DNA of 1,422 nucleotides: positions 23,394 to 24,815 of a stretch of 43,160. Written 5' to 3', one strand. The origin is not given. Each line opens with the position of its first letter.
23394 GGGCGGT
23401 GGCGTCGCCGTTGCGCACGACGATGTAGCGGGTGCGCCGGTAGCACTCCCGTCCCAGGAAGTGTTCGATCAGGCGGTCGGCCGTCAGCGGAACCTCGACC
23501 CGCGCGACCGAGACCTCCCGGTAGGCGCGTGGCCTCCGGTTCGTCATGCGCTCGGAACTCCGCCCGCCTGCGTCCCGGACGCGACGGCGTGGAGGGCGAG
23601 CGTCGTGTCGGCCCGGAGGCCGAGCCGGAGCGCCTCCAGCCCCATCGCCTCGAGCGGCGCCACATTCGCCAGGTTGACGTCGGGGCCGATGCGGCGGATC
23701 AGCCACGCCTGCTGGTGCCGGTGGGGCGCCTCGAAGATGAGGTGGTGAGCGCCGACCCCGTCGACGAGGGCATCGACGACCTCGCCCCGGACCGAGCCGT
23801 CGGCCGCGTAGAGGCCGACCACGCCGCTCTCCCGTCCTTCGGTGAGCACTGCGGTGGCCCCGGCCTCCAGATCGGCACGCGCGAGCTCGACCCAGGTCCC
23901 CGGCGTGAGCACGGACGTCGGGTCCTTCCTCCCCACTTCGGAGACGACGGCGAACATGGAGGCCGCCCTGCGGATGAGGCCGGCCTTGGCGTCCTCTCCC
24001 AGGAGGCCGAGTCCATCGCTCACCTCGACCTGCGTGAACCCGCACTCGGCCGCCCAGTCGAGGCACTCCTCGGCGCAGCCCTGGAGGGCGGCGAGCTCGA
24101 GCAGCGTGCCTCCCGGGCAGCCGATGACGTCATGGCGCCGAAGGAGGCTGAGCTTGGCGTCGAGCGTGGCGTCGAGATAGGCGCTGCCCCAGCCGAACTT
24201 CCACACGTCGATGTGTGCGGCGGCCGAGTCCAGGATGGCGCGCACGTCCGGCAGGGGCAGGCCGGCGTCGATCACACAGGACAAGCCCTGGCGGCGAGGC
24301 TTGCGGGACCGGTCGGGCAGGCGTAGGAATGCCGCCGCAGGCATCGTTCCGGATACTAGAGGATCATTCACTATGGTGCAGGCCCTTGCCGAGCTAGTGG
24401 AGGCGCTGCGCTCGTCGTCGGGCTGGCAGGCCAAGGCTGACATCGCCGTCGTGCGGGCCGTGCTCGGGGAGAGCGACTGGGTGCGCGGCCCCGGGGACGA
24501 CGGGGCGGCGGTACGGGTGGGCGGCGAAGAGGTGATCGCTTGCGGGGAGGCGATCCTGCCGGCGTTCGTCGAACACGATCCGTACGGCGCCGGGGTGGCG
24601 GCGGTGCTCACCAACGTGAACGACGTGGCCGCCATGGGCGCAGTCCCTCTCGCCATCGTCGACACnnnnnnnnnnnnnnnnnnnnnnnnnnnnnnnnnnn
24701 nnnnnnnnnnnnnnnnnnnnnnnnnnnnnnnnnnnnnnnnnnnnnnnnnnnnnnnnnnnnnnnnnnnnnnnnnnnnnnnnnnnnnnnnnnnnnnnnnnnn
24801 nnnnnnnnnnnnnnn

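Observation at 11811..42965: Two tandem islands at tRNA-Val marked by three copies of the tRNA 3' half, with no integrase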

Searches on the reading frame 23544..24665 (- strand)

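Call 10: search_protein_families(library=pfam, proteins=[window:23544-24665:-], max_evalue=0.01)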
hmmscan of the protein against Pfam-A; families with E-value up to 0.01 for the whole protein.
window:23544-24665:- (373 aa): 1 family
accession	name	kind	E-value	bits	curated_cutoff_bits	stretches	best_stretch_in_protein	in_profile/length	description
PF02679.21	ComA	-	1.2e-74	251.3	25.2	1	118-353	2-243/243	(2R)-phospho-3-sulfolactate synthase (ComA)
